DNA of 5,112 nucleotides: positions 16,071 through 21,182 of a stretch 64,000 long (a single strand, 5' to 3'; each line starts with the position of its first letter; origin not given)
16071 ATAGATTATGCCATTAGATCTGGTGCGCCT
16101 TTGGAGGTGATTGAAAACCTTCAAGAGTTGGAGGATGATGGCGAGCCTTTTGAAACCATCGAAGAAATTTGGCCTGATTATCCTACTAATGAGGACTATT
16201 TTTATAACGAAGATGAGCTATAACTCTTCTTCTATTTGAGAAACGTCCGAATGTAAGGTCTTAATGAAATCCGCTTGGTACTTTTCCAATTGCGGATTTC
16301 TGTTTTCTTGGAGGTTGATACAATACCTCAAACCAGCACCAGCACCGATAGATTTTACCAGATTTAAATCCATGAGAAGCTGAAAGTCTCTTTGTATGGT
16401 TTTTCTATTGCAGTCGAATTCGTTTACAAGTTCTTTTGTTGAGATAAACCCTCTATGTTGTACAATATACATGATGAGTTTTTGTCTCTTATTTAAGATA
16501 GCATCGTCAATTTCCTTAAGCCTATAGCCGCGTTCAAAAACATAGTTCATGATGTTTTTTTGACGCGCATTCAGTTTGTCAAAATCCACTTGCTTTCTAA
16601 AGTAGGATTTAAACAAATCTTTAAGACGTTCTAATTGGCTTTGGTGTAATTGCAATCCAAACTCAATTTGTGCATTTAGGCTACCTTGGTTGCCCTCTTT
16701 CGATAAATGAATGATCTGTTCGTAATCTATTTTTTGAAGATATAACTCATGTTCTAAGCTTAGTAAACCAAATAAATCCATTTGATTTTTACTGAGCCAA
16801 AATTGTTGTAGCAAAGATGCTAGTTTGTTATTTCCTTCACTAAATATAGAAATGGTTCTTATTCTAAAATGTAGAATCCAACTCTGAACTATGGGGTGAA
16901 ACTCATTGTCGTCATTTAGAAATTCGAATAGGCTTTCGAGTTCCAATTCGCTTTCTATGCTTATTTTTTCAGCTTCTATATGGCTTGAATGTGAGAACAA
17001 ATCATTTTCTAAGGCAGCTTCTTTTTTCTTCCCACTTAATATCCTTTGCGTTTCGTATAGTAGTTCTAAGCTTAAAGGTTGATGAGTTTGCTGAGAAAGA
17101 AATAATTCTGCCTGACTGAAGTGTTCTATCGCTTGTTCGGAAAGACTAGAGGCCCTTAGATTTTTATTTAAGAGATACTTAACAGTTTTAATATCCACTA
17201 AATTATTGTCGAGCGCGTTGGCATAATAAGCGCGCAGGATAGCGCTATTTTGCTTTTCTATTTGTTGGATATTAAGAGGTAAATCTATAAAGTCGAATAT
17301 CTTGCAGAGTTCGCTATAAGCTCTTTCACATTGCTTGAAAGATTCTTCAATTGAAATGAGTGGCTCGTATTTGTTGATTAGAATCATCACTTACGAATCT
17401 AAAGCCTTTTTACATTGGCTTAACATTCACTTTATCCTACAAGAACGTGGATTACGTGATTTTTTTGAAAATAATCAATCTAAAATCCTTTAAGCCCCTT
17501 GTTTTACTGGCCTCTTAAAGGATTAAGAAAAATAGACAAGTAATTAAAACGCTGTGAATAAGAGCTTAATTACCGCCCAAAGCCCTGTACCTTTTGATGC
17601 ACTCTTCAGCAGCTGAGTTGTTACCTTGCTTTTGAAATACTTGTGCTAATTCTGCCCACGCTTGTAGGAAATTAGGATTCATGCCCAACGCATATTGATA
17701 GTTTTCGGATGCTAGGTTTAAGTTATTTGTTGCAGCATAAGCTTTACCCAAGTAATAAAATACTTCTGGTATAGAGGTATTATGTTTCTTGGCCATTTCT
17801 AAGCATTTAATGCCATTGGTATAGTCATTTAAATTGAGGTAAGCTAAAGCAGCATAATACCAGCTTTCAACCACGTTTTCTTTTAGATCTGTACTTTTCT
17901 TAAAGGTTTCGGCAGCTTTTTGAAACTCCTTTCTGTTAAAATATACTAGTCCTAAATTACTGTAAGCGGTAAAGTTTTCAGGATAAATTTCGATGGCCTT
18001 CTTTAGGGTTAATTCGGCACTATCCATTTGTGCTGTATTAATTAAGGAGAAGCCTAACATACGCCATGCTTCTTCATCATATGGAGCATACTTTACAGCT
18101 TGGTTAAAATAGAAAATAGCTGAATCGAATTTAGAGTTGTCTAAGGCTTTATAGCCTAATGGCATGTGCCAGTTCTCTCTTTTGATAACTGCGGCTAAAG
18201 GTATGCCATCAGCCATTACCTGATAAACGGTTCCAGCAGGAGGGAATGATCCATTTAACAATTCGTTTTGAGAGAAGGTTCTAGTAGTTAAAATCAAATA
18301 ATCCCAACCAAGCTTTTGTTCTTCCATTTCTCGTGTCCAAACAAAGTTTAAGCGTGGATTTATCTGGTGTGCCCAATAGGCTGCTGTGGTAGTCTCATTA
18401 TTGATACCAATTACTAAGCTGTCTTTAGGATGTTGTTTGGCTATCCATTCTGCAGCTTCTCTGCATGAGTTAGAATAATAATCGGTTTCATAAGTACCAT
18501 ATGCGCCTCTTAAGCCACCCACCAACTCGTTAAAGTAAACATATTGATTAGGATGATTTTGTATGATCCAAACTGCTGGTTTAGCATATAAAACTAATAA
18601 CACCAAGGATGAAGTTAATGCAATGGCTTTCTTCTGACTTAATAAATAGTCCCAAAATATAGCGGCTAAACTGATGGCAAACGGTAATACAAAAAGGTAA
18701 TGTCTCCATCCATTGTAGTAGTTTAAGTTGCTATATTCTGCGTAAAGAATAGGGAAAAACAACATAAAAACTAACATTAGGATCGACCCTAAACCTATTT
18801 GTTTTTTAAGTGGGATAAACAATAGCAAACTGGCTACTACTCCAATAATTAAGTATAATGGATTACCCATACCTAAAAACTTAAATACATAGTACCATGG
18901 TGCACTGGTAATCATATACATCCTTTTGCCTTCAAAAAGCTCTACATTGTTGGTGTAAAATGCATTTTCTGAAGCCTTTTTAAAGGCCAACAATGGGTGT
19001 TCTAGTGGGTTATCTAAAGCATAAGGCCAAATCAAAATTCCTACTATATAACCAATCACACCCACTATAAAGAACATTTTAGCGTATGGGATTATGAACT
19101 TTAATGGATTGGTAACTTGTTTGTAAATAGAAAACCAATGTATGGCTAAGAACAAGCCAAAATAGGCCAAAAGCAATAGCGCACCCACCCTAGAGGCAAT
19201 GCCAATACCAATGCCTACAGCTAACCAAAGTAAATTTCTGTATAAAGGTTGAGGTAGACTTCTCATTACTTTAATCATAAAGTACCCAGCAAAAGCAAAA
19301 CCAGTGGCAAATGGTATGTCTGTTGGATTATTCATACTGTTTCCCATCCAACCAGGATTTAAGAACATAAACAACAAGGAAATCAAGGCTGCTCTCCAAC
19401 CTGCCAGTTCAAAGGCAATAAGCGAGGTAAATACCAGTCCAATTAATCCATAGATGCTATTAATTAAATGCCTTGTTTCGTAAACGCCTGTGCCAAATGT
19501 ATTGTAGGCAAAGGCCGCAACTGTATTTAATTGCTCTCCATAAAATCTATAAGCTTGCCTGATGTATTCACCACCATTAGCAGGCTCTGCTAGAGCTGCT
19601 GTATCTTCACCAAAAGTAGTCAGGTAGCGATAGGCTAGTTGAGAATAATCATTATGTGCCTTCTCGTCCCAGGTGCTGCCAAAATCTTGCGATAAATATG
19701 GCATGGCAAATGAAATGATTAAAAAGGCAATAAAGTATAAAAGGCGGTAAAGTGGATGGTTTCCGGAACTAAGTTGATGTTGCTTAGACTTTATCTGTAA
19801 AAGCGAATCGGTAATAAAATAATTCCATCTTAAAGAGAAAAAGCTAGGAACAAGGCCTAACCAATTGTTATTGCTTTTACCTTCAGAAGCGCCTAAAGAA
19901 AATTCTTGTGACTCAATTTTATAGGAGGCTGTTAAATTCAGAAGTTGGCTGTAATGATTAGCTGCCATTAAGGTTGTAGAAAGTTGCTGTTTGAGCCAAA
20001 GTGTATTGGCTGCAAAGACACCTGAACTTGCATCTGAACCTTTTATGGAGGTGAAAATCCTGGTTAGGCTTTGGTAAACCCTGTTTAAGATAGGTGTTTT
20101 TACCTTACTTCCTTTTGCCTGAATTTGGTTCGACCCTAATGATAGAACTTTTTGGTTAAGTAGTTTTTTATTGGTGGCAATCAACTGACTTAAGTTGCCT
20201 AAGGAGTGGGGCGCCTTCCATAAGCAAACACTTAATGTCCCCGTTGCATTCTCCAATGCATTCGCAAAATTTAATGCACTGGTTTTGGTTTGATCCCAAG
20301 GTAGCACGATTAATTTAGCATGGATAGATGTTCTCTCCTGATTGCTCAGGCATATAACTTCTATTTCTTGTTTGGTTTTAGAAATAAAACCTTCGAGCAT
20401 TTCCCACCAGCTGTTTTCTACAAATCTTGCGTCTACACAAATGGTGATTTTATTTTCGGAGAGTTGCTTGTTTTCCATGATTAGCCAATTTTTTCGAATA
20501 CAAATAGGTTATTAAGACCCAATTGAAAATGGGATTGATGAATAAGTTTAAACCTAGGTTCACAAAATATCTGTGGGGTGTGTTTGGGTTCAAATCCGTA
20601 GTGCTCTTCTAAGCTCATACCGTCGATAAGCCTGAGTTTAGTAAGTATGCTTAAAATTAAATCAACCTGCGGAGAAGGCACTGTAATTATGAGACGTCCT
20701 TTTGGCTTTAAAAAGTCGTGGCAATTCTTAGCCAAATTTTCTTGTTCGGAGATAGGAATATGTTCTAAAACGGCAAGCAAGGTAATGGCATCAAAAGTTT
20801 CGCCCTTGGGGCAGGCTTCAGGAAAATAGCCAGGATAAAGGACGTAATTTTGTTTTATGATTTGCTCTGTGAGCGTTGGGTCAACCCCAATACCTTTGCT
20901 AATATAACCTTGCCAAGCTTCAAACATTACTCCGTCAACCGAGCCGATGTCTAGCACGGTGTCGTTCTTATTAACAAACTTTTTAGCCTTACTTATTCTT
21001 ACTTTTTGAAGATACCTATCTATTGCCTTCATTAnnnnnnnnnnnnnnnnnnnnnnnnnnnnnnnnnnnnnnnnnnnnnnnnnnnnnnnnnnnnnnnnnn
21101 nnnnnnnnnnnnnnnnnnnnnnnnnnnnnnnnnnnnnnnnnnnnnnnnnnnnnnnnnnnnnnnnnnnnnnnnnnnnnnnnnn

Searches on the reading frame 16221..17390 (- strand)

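Call 49: search_protein_families(library=pfam, proteins=[window:16221-17390:-], max_evalue=0.00001)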
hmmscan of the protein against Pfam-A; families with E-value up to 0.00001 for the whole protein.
window:16221-17390:- (390 aa): 2 families
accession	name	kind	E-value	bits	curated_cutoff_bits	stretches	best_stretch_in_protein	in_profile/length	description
PF08220.18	HTH_DeoR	-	2e-06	27.9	21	1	302-346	1-45/57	DeoR-like helix-turn-helix domain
PF08279.18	HTH_11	-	2.1e-06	28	25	1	302-342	1-42/55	HTH domain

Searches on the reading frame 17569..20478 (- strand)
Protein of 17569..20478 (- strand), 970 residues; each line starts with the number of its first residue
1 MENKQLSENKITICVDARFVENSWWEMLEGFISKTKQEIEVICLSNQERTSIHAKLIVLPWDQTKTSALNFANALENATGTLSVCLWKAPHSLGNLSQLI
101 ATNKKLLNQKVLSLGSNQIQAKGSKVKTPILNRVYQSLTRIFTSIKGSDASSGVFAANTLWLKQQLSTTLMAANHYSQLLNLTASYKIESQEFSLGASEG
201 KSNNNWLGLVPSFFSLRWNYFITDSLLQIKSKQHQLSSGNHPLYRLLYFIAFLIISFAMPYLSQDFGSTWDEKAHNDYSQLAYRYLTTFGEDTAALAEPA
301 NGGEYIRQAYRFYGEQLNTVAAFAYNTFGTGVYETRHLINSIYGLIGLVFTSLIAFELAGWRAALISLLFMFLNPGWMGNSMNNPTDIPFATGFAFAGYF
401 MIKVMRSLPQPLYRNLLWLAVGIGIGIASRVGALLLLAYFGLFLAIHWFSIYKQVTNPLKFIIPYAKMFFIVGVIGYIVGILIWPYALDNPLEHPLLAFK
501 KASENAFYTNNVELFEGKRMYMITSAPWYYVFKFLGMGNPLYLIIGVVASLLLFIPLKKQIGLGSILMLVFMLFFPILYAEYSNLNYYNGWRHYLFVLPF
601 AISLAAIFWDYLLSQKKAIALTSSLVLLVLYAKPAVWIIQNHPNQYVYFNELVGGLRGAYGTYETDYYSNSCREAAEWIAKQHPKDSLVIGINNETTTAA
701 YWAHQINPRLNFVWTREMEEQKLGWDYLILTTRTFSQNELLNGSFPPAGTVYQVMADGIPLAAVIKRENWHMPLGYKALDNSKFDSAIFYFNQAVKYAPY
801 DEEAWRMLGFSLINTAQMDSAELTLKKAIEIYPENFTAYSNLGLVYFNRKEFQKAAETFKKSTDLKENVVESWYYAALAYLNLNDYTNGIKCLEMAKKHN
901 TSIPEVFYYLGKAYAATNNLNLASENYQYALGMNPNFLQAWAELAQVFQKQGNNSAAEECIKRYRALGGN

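Call 49: search_protein_families(library=pfam, proteins=[window:17569-20478:-], max_evalue=0.00001)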
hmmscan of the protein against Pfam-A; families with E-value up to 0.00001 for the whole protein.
window:17569-20478:- (970 aa): 14 families
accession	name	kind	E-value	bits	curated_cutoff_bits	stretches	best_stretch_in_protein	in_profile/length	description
PF07719.23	TPR_2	-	8.2e-21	72.8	27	0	838-867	3-32/34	Tetratricopeptide repeat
PF00515.34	TPR_1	-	4.5e-20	71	27.8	0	838-868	3-33/34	Tetratricopeptide repeat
PF13181.12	TPR_8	-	2.7e-16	58.7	25.7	0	838-868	3-33/34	Tetratricopeptide repeat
PF14559.12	TPR_19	-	7.4e-16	58.7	25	1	778-842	1-64/68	Tetratricopeptide repeat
PF13432.12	TPR_16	-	4.9e-13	49.7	32.7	0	819-862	14-57/65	Tetratricopeptide repeat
PF13431.12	TPR_17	-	1.9e-11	43.7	24.4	0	825-855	2-32/34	Tetratricopeptide repeat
PF13414.12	TPR_11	-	2.1e-11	43.7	26.8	0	824-848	16-40/42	TPR repeat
PF13428.12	TPR_14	-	3.8e-11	42.9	23.5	0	803-843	2-42/44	Tetratricopeptide repeat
PF12895.13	ANAPC3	-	9.2e-09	35.9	27.2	1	816-895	3-81/82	Anaphase-promoting complex, cyclosome, subunit 3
PF23914.1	TPR_CcmH_CycH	-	2.9e-07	30.9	42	0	795-898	43-149/158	Cytochrome c-type biogenesis protein H TPR domain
PF13371.12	TPR_9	-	5.7e-07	29.9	35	0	844-895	3-54/73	Tetratricopeptide repeat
PF25063.1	ARM_TT21_C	-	1.9e-06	28.4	35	0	794-891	87-185/209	Tetratricopeptide repeat protein 21 C-terminal ARM domain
PF13424.12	TPR_12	-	3e-06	27.8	30.1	0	804-867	5-76/77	Tetratricopeptide repeat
PF13174.12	TPR_6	-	5.7e-06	27.1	26.3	0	871-897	1-27/33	Tetratricopeptide repeat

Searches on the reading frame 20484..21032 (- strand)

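Call 49: search_protein_families(library=pfam, proteins=[window:20484-21032:-], max_evalue=0.00001)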
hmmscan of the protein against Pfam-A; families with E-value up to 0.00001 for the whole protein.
window:20484-21032:- (183 aa): 2 families
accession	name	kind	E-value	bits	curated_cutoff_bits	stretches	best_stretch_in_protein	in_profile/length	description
PF13489.12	Methyltransf_23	-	1.3e-11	45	27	1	20-128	20-124/164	Methyltransferase domain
PF08241.18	Methyltransf_11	-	4e-06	27.8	21.2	0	27-116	1-95/95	Methyltransferase domain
